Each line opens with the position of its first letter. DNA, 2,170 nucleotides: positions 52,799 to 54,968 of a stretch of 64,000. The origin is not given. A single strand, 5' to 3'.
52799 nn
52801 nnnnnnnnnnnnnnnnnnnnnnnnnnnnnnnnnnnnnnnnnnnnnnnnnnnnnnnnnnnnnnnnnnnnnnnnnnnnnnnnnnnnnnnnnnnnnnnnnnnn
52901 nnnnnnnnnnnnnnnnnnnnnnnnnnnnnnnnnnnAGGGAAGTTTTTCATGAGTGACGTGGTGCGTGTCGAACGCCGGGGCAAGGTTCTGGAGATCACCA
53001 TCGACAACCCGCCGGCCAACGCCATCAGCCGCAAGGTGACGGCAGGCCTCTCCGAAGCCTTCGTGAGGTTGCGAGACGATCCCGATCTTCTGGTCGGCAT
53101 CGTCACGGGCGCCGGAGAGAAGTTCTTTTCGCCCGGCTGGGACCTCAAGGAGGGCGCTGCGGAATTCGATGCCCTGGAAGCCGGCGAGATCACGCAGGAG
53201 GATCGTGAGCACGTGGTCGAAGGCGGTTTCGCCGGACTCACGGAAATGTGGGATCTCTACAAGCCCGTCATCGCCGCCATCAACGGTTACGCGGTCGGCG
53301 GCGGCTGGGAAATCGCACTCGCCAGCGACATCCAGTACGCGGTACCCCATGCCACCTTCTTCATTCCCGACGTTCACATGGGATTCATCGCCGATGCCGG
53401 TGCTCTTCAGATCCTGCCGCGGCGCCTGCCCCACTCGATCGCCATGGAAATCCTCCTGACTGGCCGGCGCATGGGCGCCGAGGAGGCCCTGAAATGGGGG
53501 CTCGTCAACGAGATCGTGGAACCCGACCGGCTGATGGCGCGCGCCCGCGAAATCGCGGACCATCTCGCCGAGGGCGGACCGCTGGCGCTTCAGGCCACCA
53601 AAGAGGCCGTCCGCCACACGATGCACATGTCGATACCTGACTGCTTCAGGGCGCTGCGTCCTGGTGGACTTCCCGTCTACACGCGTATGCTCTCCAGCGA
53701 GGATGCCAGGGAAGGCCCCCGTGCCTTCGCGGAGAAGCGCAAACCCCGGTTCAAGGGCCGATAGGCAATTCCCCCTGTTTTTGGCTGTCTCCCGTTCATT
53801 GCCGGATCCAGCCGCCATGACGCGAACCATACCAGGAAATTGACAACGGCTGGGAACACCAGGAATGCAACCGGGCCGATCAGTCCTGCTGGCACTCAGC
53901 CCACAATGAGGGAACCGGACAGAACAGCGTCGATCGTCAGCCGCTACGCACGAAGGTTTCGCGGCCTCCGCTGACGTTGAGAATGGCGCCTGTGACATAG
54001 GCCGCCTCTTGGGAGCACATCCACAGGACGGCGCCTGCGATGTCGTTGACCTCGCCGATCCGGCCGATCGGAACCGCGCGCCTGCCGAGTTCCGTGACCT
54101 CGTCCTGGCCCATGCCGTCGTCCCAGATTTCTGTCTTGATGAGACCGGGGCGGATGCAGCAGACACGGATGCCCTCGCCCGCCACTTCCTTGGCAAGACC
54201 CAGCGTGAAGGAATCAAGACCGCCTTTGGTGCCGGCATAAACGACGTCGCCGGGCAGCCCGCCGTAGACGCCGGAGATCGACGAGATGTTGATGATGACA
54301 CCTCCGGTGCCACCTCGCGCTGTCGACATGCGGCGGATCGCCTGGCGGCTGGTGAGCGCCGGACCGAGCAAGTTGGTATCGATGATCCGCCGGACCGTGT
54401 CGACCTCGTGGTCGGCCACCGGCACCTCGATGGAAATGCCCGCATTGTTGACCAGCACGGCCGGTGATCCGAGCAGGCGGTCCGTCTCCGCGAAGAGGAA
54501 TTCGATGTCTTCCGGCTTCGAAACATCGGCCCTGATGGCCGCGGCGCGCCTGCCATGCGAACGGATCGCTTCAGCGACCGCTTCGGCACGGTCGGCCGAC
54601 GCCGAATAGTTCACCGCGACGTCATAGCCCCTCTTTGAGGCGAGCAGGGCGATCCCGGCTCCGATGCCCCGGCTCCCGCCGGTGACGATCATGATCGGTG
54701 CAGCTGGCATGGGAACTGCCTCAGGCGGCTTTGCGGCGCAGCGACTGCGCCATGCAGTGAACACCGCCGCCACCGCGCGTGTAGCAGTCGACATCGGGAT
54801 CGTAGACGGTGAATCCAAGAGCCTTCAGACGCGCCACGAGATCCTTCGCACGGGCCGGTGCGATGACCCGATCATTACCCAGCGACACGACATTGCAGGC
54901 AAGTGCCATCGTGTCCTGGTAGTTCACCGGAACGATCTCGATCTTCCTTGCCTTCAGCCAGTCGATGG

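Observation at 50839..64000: Catabolic cluster with TMADH-family flavoprotein, DDAH-superfamily enzyme, two paralogous TPP enzymes, class II / RraA / HpcH aldolases and a polyamine-type SBP: pathway not assignable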

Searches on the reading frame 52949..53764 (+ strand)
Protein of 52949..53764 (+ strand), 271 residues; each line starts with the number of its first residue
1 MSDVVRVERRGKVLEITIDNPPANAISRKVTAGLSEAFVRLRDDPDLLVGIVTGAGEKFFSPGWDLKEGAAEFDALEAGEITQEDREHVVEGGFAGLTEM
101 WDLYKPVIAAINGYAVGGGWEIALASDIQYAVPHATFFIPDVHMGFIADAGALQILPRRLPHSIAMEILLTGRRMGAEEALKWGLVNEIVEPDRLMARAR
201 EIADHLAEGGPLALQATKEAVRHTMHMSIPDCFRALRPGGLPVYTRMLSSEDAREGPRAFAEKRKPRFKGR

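Call 3: search_protein_families(library=pfam, proteins=[window:52949-53764:+])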
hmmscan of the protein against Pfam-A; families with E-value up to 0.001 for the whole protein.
window:52949-53764:+ (271 aa): 2 families
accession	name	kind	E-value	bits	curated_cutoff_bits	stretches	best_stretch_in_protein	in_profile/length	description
PF00378.25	ECH_1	-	2.3e-61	207.7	27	1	10-270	3-250/251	Enoyl-CoA hydratase/isomerase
PF16113.10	ECH_2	-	5e-27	95.7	27.2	1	16-196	4-178/335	Enoyl-CoA hydratase/isomerase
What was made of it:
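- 52949..53764 (+): Enoyl-CoA hydratase; the best model is crotonobetainyl-CoA hydratase (CaiD), below cut-off. ECH_1 (call 3).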

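Call 4: search_protein_families(library=ncbifam, proteins=[window:52949-53764:+])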
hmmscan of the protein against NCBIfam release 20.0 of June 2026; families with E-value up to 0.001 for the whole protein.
window:52949-53764:+ (271 aa): 72 families (the best 25 are shown)
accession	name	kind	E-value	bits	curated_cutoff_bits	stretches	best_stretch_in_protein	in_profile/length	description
NF002936.2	PRK03580.1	equivalog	1.1e-90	303.6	500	1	1-271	1-261/261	crotonobetainyl-CoA hydratase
NF051848.1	EnCoAHydtEchA19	equivalog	1.2e-68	231.4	400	1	5-271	2-258/258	enoyl-CoA hydratase EchA19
NF006100.0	PRK08252.1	subfamily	1.7e-65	221.1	282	1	1-271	1-254/254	crotonase/enoyl-CoA hydratase family protein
NF042430.2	EnCoAhydt_DpgD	equivalog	6.4e-64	215.9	400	1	8-270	2-257/258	enoyl-CoA-hydratase DpgD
NF005864.0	PRK07799.1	equivalog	9.4e-55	185.6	316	1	5-271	10-266/266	crotonase/enoyl-CoA hydratase family protein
NF005073.0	PRK06495.1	subfamily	1.4e-48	165.4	296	1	6-271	7-257/257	enoyl-CoA hydratase/isomerase family protein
NF005803.0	PRK07658.1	equivalog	1.7e-48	165.2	313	1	4-271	3-257/257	enoyl-CoA hydratase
NF004781.0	PRK06127.1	subfamily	2.3e-47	161.9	291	1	3-271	11-269/269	enoyl-CoA hydratase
NF005802.0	PRK07657.1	equivalog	1.6e-46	159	363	1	11-270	12-259/260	enoyl-CoA hydratase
NF004475.0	PRK05809.1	subfamily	1.8e-45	155.4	394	1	5-271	6-260/260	short-chain-enoyl-CoA hydratase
NF006566.0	PRK09076.1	subfamily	1e-44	153.1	286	1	4-269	6-258/260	enoyl-CoA hydratase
NF006007.0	PRK08138.1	subfamily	7.3e-44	150.1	355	1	4-271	8-261/261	enoyl-CoA hydratase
NF004794.0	PRK06142.1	equivalog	2e-43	149.1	308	1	5-270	8-272/273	crotonase/enoyl-CoA hydratase family protein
NF005126.0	PRK06563.1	subfamily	3.4e-43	147.9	261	1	4-271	8-263/263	crotonase/enoyl-CoA hydratase family protein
NF007239.0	PRK09674.1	equivalog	9.7e-43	146.5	371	1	6-271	7-257/257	2,3-dehydroadipyl-CoA hydratase PaaF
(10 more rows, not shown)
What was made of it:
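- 52949..53764 (+): NF002936 scores 303.6 bits against a cut-off of 500 (call 4).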

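Call 65: search_solved_structures(query=window:52949-53764:+, max_evalue=1e-30)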
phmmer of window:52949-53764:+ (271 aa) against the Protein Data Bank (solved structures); distinct sequences matched with E-value up to 1e-30: 32.
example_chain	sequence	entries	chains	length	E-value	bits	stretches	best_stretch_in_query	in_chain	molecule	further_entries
3r0o_A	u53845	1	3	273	1.2e-48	169.2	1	6-271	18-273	Carnitinyl-CoA dehydratase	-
3r9t_A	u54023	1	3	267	7.6e-45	156.7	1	7-270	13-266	EchA1_1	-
3r9s_A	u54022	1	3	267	1.1e-44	156.3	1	7-270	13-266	Carnitinyl-CoA dehydratase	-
3trr_A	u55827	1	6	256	5.9e-44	153.8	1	1-271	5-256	Probable enoyl-CoA hydratase/isomerase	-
3qxi_A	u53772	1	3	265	1.4e-43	152.6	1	5-270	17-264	Enoyl-CoA hydratase EchA1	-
6ldz_A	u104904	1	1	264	3.4e-43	151.4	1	5-270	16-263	Probable enoyl-CoA hydratase EchA1 (Enoyl hydrase) (Unsaturated acyl-CoA hydratase) (Croto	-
5kjp_A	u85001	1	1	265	3.4e-43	151.3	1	5-270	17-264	Enoyl-CoA hydratase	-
6wyi_A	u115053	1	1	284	3e-39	138.4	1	6-271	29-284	EchA19, enoyl-CoA hydratase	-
4f47_A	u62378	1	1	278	4.6e-39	137.8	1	6-271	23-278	Enoyl-CoA hydratase EchA19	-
5z7r_A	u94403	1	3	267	1.3e-37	133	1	5-267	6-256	Short-chain-enoyl-CoA hydratase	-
3rsi_A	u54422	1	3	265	2.5e-37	132.1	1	6-271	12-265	Putative enoyl-CoA hydratase/isomerase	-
7oeq_A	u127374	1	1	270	2.7e-37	132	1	13-269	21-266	Mevalonyl-coenzyme A hydratase sidH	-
5zai_A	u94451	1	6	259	1.6e-35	126.2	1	4-271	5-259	3-hydroxypropionyl-coenzyme A dehydratase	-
9qwv_A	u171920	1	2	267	6.1e-35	124.3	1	2-270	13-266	Enoyl-CoA hydratase, mitochondrial, putative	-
3kqf_A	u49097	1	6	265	8.1e-35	123.9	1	15-270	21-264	Enoyl-CoA hydratase/isomerase family protein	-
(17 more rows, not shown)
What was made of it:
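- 52949..53764 (+): The best solved relatives are proteins annotated as carnitinyl-CoA dehydratase (call 65).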

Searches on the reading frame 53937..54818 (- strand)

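Call 3: search_protein_families(library=pfam, proteins=[window:53937-54818:-])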
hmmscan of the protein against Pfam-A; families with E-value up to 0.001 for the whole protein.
window:53937-54818:- (293 aa): 4 families
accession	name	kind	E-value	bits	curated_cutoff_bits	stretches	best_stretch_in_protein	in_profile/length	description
PF13561.12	adh_short_C2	-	2.6e-50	171.6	27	1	50-285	6-234/236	Enoyl-(Acyl carrier protein) reductase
PF00106.31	adh_short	-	3.3e-45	154.4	26.6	1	42-233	2-188/195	short chain dehydrogenase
PF08659.16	KR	-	8.5e-09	36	22.6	1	43-223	3-174/180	KR domain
PF23441.1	SDR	-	9.8e-09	35.4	27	1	126-285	98-254/258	SDR-like rossmann domain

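Call 4: search_protein_families(library=ncbifam, proteins=[window:53937-54818:-])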
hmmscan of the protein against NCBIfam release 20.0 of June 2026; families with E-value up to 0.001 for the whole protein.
window:53937-54818:- (293 aa): 223 families (the best 25 are shown)
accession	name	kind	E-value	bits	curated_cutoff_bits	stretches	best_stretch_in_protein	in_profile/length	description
NF004777.0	PRK06123.1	equivalog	2.7e-74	249.8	383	1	42-286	5-249/249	SDR family oxidoreductase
NF005400.0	PRK06947.1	equivalog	1.7e-69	233.8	367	1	42-286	8-252/252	SDR family oxidoreductase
NF007273.0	PRK09730.1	equivalog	1.1e-60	205.1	406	1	42-286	3-247/247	SDR family oxidoreductase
NF005559.1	PRK07231.1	subfamily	1.8e-57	194.7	215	1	42-286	6-247/249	glucose 1-dehydrogenase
TIGR01830.1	3oxo_ACP_reduc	equivalog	3.7e-54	183.9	297.75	1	44-285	2-237/239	3-oxoacyl-[acyl-carrier-protein] reductase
NF009466.0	PRK12826.1-2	subfamily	2e-53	181.4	222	1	42-287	5-245/248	3-oxoacyl-ACP reductase FabG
NF004198.0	PRK05653.1-3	equivalog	4.1e-52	177.1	296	1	42-286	9-246/248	3-oxoacyl-ACP reductase FabG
NF004197.0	PRK05653.1-1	equivalog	1.8e-51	175.2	332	1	42-285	9-245/249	3-oxoacyl-ACP reductase FabG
NF053807.1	RhamDHLra1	equivalog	1.9e-48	165.3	400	1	42-285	6-246/252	L-rhamnose 1-dehydrogenase Lra1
NF006493.1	PRK08936.1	subfamily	7.1e-48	163.1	420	1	42-286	9-250/261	glucose-1-dehydrogenase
NF009384.0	PRK12743.1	equivalog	1.1e-47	162.4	264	1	42-285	8-246/258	SDR family oxidoreductase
NF005893.0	PRK07856.1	equivalog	4.7e-47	160.4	255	1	42-287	11-242/255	SDR family oxidoreductase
NF047420.2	EF_P_mod_YmfI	equivalog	1.9e-46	158.7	238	1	43-285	2-234/236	elongation factor P 5-aminopentanone reductase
NF004200.0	PRK05653.1-5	equivalog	3.5e-46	157.7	273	1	43-285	5-240/242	3-oxoacyl-ACP reductase FabG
NF004199.0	PRK05653.1-4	equivalog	6.5e-46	156.9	301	1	43-285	8-244/247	3-oxoacyl-ACP reductase FabG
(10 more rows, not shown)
